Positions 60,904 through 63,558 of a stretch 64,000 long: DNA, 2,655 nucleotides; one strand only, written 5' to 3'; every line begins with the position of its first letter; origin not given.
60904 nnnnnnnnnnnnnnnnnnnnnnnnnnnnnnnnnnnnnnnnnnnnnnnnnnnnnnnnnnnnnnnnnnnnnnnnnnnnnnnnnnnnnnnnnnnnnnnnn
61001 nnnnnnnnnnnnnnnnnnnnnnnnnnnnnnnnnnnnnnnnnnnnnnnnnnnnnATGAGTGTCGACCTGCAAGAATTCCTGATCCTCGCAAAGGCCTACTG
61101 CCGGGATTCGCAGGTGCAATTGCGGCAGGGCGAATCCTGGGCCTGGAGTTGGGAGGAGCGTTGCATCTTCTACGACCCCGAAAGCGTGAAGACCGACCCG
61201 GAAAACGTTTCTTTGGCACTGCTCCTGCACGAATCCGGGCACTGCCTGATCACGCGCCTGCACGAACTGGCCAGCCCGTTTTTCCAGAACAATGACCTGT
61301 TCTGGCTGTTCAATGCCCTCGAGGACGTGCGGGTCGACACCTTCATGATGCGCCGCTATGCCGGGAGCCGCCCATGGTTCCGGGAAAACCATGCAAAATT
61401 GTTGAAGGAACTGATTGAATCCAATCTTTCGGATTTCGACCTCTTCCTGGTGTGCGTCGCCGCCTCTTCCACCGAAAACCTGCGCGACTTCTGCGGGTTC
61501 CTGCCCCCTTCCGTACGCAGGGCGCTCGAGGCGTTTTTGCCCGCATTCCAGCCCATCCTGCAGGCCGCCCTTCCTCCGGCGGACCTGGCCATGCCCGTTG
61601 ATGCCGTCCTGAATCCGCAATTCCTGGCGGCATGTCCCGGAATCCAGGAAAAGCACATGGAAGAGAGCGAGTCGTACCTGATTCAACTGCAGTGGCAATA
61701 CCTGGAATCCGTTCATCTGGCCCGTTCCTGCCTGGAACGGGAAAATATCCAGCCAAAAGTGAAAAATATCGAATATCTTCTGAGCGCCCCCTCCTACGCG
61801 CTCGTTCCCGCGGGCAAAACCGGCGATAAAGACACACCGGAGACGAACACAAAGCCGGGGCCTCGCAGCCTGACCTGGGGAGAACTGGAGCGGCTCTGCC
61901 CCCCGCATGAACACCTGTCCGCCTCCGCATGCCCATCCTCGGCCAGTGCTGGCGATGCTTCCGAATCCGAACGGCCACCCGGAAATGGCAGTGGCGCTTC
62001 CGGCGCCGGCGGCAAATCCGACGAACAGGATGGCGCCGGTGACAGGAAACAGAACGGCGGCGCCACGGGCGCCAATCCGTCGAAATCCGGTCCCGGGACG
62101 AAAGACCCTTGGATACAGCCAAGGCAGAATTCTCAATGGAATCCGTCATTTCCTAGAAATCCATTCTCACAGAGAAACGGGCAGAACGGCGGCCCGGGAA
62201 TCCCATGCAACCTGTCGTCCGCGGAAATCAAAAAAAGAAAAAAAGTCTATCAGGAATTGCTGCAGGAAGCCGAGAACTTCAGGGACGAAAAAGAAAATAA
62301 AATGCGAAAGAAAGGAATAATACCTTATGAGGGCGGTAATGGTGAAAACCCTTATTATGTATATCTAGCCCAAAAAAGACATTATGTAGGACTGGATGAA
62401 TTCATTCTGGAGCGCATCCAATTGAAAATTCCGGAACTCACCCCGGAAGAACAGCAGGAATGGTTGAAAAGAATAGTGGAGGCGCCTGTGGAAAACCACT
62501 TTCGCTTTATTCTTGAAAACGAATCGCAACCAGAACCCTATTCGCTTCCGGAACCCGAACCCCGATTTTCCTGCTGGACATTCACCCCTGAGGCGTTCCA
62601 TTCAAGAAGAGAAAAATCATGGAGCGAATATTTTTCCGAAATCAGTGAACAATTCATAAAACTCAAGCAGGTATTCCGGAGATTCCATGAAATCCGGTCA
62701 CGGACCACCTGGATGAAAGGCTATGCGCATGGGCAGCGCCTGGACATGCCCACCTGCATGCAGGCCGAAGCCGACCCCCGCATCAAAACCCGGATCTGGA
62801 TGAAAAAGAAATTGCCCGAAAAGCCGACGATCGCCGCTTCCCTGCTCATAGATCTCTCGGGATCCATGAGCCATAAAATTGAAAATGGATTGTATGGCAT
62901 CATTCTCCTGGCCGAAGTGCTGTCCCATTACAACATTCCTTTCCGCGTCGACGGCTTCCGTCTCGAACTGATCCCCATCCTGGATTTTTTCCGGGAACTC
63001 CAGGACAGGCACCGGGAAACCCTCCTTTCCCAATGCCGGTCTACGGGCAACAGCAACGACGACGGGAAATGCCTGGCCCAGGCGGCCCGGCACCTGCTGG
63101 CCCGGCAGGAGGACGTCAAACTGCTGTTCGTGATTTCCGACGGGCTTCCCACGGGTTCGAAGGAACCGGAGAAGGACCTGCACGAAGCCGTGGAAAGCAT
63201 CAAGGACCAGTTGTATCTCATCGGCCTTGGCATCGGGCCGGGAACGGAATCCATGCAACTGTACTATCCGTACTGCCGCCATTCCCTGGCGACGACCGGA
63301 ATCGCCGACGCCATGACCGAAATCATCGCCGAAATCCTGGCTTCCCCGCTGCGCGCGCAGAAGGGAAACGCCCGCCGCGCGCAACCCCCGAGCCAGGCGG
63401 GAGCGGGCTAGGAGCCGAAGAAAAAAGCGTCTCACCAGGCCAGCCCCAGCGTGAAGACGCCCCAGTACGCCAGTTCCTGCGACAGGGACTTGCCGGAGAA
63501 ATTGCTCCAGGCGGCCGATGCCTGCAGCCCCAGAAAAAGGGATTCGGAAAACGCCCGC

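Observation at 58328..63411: AAA_5 ATPase with a novel 600-aa N-domain coupled to a vWA protein carrying HExxH: a candidate undescribed envelope-associated remodelling/protease system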

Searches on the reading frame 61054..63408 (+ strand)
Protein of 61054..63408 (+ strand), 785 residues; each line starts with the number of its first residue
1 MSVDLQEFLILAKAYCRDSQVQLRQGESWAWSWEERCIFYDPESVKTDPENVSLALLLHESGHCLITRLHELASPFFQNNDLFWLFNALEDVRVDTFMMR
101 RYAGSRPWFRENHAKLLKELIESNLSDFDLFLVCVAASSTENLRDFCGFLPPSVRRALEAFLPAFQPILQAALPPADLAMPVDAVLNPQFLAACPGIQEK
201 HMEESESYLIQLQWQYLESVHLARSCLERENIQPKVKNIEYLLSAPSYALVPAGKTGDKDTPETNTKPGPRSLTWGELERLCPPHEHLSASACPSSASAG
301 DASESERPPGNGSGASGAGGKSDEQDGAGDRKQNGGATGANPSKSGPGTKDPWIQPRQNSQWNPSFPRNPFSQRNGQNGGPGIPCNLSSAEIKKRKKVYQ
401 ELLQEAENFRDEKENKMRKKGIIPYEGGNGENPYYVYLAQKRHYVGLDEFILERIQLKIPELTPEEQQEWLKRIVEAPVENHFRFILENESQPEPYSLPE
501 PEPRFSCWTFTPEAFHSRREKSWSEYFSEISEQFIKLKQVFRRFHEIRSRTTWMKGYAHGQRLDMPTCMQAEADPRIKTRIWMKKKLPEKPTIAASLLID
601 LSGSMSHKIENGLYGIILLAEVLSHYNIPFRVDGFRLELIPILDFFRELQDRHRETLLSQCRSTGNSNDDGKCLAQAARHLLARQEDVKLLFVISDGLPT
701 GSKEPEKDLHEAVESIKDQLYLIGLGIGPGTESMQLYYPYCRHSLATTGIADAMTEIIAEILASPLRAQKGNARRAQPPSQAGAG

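Call 5: search_protein_families(library=pfam, proteins=[window:61054-63408:+], max_evalue=1)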
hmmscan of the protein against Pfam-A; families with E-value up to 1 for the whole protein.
window:61054-63408:+ (785 aa): 2 families
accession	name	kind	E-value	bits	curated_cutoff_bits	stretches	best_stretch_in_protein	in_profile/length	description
PF11775.14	CobT_C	-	8.1e-08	32.6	21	1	666-717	114-173/220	Cobalamin biosynthesis protein CobT VWA domain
PF00092.34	VWA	-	0.03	15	23.8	1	660-731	67-143/174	von Willebrand factor type A domain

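Call 6: search_protein_families(library=ncbifam, proteins=[window:61054-63408:+], max_evalue=1)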
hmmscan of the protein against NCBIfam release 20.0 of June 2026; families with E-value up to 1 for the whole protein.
window:61054-63408:+ (785 aa): 1 family
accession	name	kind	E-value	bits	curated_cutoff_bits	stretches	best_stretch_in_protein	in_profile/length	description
TIGR01651.1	CobT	equivalog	0.0098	14.6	759.05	1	667-759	495-594/600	cobaltochelatase subunit CobT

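Call 7: search_protein_families(library=padloc, proteins=[window:61054-63408:+], max_evalue=1)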
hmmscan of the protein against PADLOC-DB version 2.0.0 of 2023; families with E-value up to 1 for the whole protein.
window:61054-63408:+ (785 aa): 0 families

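Call 14: find_homologous_proteins(query=window:61054-63408:+)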
Query window:61054-63408:+ (785 aa): 2 proteins with E <= 0.001 among 8000 candidates.
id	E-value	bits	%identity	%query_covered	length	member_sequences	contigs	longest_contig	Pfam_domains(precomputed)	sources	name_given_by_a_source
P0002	0.0e+0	1833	100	100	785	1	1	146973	PF11775.14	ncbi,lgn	-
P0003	9.4e-138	479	52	31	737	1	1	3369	-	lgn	-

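Call 15: find_encoding_contigs(protein=P0003, flank=10000)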
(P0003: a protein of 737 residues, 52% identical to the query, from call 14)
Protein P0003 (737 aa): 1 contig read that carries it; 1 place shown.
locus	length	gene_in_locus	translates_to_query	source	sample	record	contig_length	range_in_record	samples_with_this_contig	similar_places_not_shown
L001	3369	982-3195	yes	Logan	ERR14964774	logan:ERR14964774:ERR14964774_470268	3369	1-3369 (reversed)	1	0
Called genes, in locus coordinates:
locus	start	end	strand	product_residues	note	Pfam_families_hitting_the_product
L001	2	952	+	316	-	?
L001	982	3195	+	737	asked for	-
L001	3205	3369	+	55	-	?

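Call 21: find_related_loci(query=A1, collection=genome_contigs, flank=10000)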
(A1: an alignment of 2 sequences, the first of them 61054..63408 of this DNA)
Query A1 (785 aa) in genome_contigs; peptide patterns used: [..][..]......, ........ (x = any residue, [..] = any of these).
42 stretches matched a pattern; 1 encode a relative of the query (tblastn E <= 1e-3); 1 distinct loci.
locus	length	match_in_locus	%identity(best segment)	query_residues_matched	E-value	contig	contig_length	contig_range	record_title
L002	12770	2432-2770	30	59-174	1e-6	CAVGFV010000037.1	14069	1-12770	Succinimonas sp. isolate H07627-L1_cleanbin_000002 genome assembly, contig: Spades_H07627-L1_contig_2675, whole genome s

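Call 24: search_protein_families(library=pfam, proteins=[L002:2258-4024:+, L002:4315-6156:+, L002:1350-1913:-, L002:777-1322:-, L002:6380-7027:+], max_evalue=0.1)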
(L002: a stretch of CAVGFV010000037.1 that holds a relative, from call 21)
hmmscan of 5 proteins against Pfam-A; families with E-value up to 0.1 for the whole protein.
L002:2258-4024:+ (589 aa): 2 families
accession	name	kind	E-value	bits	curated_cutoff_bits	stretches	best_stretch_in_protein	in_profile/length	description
PF13519.12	VWA_2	-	0.0003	21.8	27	1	406-516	3-106/107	von Willebrand factor type A domain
PF13768.12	VWA_3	-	0.019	15.4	27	1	481-547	73-137/155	von Willebrand factor type A domain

L002:4315-6156:+ (614 aa): 14 families
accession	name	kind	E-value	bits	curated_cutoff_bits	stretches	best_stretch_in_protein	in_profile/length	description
PF00005.33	ABC_tran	-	1.3e-33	117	25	1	380-535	2-137/137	ABC transporter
PF00664.28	ABC_membrane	-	5.7e-21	75.8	28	1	41-311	1-268/274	ABC transporter transmembrane region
PF02463.25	SMC_N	-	1.7e-07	31.3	40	1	394-576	29-210/220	RecF/RecN/SMC N terminal domain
PF13401.12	AAA_22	-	0.00091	20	27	1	394-547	10-102/130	AAA domain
PF13555.12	AAA_29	-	0.0028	17.8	27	1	380-406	13-39/61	P-loop containing region of AAA domain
PF03193.22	RsgA_GTPase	-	0.0042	17.4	30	1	390-420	107-137/174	RsgA GTPase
PF13191.12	AAA_16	-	0.0059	17.6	32.6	1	393-441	28-85/167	AAA ATPase domain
PF01935.23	DUF87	-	0.0066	17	23.2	1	390-411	24-45/220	Helicase HerA, central domain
PF01926.29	MMR_HSR1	-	0.0073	16.8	21.9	1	391-411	1-21/113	50S ribosome-binding GTPase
PF13175.12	AAA_15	-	0.02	15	32.1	1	379-436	14-74/374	AAA ATPase domain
PF00006.31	ATP-synt_ab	-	0.023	14.8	29.5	1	381-412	6-37/213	ATP synthase alpha/beta family, nucleotide-binding domain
PF06414.18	Zeta_toxin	-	0.024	14.5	22.3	1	394-431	21-58/199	Zeta toxin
PF00009.33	GTP_EFTU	-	0.049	13.6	26.5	0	391-413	5-27/188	Elongation factor Tu GTP binding domain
PF03308.22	MeaB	-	0.079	12.4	23.1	0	375-410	19-54/273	Methylmalonyl Co-A mutase-associated GTPase MeaB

L002:1350-1913:- (187 aa): 3 families
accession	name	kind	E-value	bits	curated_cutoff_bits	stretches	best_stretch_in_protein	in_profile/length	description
PF12850.12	Metallophos_2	-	2.6e-18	66.9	27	1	5-164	4-150/154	Calcineurin-like phosphoesterase superfamily domain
PF00149.33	Metallophos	-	2.8e-10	41.4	21.5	1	4-78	3-72/191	Calcineurin-like phosphoesterase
PF14582.11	Metallophos_3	-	0.045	13.5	28.2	0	7-43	11-47/259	Metallophosphoesterase, calcineurin superfamily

L002:777-1322:- (181 aa): 2 families
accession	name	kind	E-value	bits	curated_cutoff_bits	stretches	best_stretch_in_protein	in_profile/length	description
PF01035.26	DNA_binding_1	-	9.1e-28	96.4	27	1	81-166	1-81/81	6-O-methylguanine DNA methyltransferase, DNA binding domain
PF02870.21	Methyltransf_1N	-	1.4e-07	32.3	21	1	7-75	4-69/71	6-O-methylguanine DNA methyltransferase, ribonuclease-like domain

L002:6380-7027:+ (216 aa): 3 families
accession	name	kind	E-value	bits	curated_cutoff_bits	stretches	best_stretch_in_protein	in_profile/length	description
PF01227.27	GTP_cyclohydroI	-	3.6e-61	206.1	27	1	38-214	1-176/179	GTP cyclohydrolase I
PF14489.11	QueF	-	0.023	15.3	27.3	1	121-172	7-58/81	QueF-like protein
PF25338.1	C2_DCK_4th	-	0.044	14.3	27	1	93-142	61-107/135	Fourth C2 domain of dock-like protein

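Call 27: search_solved_structures(query=A1, max_evalue=1)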
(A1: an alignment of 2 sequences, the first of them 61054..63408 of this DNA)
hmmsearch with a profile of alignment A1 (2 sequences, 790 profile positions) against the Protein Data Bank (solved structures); distinct sequences matched with E-value up to 1: 6.
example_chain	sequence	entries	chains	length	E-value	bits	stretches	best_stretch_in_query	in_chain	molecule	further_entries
21vt_A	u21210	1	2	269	1.5e-05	26.7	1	672-766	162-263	Cobaltochelatase subunit CobT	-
9uka_G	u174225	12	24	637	6.4e-05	24.6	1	672-768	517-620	Cobaltochelatase subunit CobT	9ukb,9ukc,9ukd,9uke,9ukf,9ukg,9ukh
6qt8_A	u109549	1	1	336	0.0083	17.6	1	553-620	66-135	Midasin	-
1exz_A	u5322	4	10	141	0.032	15.6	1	457-535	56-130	STEM CELL FACTOR | Kit ligand | Soluble KIT ligand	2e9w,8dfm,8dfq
8dfp_C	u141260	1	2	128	0.06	14.7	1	457-534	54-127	Soluble KIT ligand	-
1scf_A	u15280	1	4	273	0.12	13.7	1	458-535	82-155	STEM CELL FACTOR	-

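Call 32: search_protein_families(library=pfam, proteins=[P0003], max_evalue=10)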
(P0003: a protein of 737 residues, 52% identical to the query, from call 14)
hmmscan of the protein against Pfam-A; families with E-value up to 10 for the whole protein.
P0003 (737 aa): 2 families
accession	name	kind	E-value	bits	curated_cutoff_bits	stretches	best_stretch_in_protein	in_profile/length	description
PF11775.14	CobT_C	-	5.7e-05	23.3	21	1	630-678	116-168/220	Cobalamin biosynthesis protein CobT VWA domain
PF13519.12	VWA_2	-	0.11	13.6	27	1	559-659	3-106/107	von Willebrand factor type A domain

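Call 42: search_protein_families(library=phrogs, proteins=[window:61054-63408:+], max_evalue=0.01)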
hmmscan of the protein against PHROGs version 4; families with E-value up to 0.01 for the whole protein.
window:61054-63408:+ (785 aa): 4 families
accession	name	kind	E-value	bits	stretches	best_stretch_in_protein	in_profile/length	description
phrog_1576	-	unknown function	2.5e-22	80.3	2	663-739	628-704/729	-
phrog_459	-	other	1e-06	28.9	0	56-117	54-111/736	peptidase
phrog_17276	-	moron, auxiliary metabolic gene and host takeover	0.0039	16.7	1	510-704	322-519/580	aerobic cobaltochelatase CobT subunit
phrog_5359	-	unknown function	0.0075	16.8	0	581-613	16-48/229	-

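Call 55: search_dna_similar(query=window:61054-63408:+, collection=phages, mode=protein, max_evalue=0.001, max_rows=15)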
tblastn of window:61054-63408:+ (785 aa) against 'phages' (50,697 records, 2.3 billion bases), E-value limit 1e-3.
No match.

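Call 61: find_encoding_contigs(protein=P0002, flank=10000)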
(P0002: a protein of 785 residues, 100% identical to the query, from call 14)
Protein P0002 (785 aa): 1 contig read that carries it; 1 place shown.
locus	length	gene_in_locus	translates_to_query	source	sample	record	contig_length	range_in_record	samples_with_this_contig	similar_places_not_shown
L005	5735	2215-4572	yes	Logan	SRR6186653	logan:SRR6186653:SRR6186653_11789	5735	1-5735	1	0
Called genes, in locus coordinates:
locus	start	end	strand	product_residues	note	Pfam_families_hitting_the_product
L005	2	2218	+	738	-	?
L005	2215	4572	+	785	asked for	PF11775:CobT_C (faint)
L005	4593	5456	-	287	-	-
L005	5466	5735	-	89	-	?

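Call 65: search_protein_families(library=ncbifam, proteins=[L005:4593-5453:-], max_evalue=0.001)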
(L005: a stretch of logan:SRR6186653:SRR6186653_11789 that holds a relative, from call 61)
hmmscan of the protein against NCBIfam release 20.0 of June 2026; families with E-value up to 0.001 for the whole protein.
L005:4593-5453:- (286 aa): 0 families
